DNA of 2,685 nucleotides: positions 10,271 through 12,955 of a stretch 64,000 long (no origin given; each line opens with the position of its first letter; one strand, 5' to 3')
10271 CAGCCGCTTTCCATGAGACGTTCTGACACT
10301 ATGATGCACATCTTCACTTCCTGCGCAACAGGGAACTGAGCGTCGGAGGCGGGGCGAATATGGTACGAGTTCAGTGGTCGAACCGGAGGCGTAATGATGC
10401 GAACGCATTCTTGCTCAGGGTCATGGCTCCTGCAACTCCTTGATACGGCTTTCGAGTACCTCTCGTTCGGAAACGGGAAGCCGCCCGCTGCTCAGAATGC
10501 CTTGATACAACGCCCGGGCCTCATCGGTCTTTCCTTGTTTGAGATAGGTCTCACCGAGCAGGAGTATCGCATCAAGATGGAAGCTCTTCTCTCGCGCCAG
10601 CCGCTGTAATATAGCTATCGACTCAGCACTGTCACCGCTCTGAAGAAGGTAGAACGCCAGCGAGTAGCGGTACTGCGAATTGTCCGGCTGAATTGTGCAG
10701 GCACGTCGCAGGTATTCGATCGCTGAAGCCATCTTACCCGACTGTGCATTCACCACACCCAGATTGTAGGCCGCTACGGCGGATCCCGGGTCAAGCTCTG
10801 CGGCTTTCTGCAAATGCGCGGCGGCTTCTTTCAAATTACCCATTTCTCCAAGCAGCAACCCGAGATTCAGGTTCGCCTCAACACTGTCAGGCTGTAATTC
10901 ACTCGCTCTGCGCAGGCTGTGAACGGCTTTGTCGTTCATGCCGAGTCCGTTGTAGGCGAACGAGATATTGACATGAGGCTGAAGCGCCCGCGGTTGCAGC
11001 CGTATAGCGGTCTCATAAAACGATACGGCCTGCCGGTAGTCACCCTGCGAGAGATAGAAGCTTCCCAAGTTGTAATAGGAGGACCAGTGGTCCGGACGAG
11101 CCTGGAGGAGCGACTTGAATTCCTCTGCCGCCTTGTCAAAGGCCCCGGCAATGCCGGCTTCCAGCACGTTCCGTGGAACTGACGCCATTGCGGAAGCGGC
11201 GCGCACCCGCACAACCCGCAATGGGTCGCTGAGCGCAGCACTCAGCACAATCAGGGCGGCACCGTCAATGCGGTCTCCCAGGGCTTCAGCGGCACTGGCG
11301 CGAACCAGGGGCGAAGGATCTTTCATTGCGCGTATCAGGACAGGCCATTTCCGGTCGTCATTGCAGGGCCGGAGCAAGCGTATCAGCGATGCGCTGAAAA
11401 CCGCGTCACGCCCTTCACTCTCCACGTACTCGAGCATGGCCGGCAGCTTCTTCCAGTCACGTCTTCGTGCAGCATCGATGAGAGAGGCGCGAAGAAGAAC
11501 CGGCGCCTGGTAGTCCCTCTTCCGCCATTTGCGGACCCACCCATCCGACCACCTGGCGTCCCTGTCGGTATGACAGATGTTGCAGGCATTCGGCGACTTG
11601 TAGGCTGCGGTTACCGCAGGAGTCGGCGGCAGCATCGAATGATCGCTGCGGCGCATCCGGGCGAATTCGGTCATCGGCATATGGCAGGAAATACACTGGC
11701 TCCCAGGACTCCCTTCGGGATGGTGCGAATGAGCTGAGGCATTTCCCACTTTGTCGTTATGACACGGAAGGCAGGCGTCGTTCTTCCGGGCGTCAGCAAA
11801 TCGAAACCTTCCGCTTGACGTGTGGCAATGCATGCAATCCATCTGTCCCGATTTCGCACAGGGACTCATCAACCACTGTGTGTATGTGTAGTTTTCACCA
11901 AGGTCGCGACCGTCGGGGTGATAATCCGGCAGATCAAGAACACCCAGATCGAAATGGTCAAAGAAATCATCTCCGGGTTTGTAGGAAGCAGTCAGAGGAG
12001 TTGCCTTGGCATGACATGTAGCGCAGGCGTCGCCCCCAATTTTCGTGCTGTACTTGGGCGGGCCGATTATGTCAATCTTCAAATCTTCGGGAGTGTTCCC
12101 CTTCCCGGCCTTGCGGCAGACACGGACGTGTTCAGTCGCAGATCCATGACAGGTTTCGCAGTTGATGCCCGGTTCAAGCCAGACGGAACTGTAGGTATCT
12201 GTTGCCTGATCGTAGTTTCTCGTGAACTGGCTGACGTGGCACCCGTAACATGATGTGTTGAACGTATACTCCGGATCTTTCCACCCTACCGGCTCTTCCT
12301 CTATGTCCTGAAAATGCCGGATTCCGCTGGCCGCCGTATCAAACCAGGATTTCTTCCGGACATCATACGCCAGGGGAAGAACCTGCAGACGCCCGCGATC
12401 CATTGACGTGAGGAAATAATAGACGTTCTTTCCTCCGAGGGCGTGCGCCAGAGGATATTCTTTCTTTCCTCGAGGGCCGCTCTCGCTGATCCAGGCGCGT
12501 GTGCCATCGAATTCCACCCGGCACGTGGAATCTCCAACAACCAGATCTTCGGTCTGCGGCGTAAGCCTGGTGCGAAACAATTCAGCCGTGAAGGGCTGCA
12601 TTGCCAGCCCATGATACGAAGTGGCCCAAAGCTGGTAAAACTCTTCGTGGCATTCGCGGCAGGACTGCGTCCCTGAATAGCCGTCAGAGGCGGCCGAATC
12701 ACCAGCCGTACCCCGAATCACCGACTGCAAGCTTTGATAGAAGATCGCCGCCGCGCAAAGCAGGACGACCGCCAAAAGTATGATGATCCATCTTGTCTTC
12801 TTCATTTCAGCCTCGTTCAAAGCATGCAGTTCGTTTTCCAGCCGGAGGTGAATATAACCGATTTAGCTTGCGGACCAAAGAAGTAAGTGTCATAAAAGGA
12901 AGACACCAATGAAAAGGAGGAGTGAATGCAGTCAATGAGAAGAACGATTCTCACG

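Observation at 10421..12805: Octaheme cytochrome c fused to HEAT and TPR repeat arrays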

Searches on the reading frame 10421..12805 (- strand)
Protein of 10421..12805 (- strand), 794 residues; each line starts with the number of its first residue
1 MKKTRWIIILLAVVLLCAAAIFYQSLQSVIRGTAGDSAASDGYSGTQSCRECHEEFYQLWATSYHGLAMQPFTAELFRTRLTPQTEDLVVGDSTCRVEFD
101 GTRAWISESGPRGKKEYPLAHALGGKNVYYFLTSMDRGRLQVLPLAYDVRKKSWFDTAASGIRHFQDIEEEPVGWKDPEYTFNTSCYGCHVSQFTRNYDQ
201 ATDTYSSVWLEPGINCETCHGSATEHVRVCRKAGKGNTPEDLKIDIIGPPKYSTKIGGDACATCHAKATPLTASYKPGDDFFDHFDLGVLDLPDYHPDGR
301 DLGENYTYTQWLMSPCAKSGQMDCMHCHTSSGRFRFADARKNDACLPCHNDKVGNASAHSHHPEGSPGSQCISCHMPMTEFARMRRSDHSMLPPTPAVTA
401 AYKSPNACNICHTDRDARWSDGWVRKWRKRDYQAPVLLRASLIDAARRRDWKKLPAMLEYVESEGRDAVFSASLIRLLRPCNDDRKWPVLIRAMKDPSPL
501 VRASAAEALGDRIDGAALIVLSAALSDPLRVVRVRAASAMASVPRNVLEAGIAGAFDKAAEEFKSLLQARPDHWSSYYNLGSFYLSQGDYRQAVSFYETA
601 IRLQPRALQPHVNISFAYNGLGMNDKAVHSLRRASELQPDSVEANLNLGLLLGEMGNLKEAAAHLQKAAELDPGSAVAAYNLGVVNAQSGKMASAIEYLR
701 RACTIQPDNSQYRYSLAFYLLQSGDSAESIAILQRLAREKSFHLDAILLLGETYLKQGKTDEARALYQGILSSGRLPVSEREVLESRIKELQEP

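Call 5: search_protein_families(library=pfam, proteins=[window:10421-12805:-], max_evalue=0.1)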
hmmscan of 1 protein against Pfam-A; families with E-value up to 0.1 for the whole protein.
window:10421-12805:- (794 aa): 40 families (the best 25 are shown)
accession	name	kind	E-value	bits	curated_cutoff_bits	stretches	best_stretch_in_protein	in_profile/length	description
PF13181.12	TPR_8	-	2e-30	102.8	25.7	3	576-605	3-32/34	Tetratricopeptide repeat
PF00515.34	TPR_1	-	1.2e-27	95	27.8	3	576-605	3-32/34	Tetratricopeptide repeat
PF13432.12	TPR_16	-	3.9e-27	94.7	32.7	4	646-709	1-64/65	Tetratricopeptide repeat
PF07719.23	TPR_2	-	8.2e-27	91.5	27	4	576-606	3-33/34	Tetratricopeptide repeat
PF14559.12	TPR_19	-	2.1e-26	92.4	25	5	654-714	3-63/68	Tetratricopeptide repeat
PF13414.12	TPR_11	-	1.9e-24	85.5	26.8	5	618-656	4-42/42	TPR repeat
PF13431.12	TPR_17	-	4.9e-24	83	24.4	4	563-594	2-33/34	Tetratricopeptide repeat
PF13424.12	TPR_12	-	1.6e-19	70.3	30.1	6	643-706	4-75/77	Tetratricopeptide repeat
PF13174.12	TPR_6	-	1.3e-18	66.7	26.3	1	745-771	1-27/33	Tetratricopeptide repeat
PF13428.12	TPR_14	-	2.5e-18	65.2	23.5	2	643-683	2-42/44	Tetratricopeptide repeat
PF23914.1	TPR_CcmH_CycH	-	3.4e-15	56.7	42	2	682-772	56-149/158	Cytochrome c-type biogenesis protein H TPR domain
PF13176.12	TPR_7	-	1.5e-14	53.2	27.9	2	576-605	1-32/36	Tetratricopeptide repeat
PF13371.12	TPR_9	-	5.2e-14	52.4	35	2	556-607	11-62/73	Tetratricopeptide repeat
PF12895.13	ANAPC3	-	6.9e-13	49.1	27.2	2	691-768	4-80/82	Anaphase-promoting complex, cyclosome, subunit 3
PF13374.12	TPR_10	-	6.5e-11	42.3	27.5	1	575-604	3-32/42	Tetratricopeptide repeat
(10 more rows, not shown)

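Call 6: search_protein_families(library=ncbifam, proteins=[window:10421-12805:-], max_evalue=0.1)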
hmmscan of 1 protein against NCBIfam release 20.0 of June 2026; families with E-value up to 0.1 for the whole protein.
window:10421-12805:- (794 aa): 45 families (the best 25 are shown)
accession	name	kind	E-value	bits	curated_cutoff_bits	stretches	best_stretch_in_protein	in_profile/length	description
TIGR02917.1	PEP_TPR_lipo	equivalog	2.3e-28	98.6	312.2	1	554-768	513-727/899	XrtA/PEP-CTERM system TPR-repeat protein PrsT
NF040959.1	MamA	equivalog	5.3e-27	94.6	200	2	562-735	24-198/204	magnetosome protein MamA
TIGR02521.1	type_IV_pilW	equivalog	2.1e-20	73.3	154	1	576-763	33-222/234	type IV pilus biogenesis/stability protein PilW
NF033758.1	gliding_GltE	equivalog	1.8e-18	66.7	225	2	556-665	238-347/411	adventurous gliding motility TPR repeat lipoprotein GltE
NF033762.1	social_mot_Tgl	equivalog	3.6e-18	65.8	225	2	557-676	83-204/252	social motility TPR repeat lipoprotein Tgl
TIGR02552.1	LcrH_SycD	equivalog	1.6e-17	63.5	104.8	2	553-642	31-120/136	SycD/LcrH family type III secretion system chaperone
NF047558.1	TPR_END_plus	domain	1.7e-13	50.3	32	2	577-606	2-31/56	TPR end-of-group domain-containing protein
NF052415.1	T3SS_chap_SctY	equivalog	2.4e-13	50.5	70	2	683-772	13-105/106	type III secretion apparatus assembly chaperone SctY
NF033920.0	C39_PA2778_fam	equivalog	1.3e-12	47.7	150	2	554-639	170-255/255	PA2778 family cysteine peptidase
NF041028.1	decahem_GSU2203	exception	9.6e-12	44.7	325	2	175-269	28-112/317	GSU2203 family decaheme c-type cytochrome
NF008757.0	PRK11788.1-5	equivalog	4.5e-10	39.2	363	2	553-736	120-308/388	lipopolysaccharide assembly protein LapB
NF047371.1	FlcA_CTERM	equivalog_domain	1.3e-09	37.1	300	1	572-738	390-535/646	periplasmic flagellar collar protein FlcA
NF047507.1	TPR_BatC_Lepto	exception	2e-09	37.2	175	1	554-616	72-138/214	TPR repeat-containing protein BatC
NF008520.0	PRK11447.1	equivalog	4.1e-09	34.8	858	1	688-766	585-659/1157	cellulose synthase complex outer membrane protein BcsC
NF002725.1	PRK02603.1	equivalog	5.4e-09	36.3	143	2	545-626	40-124/173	photosystem I assembly protein Ycf3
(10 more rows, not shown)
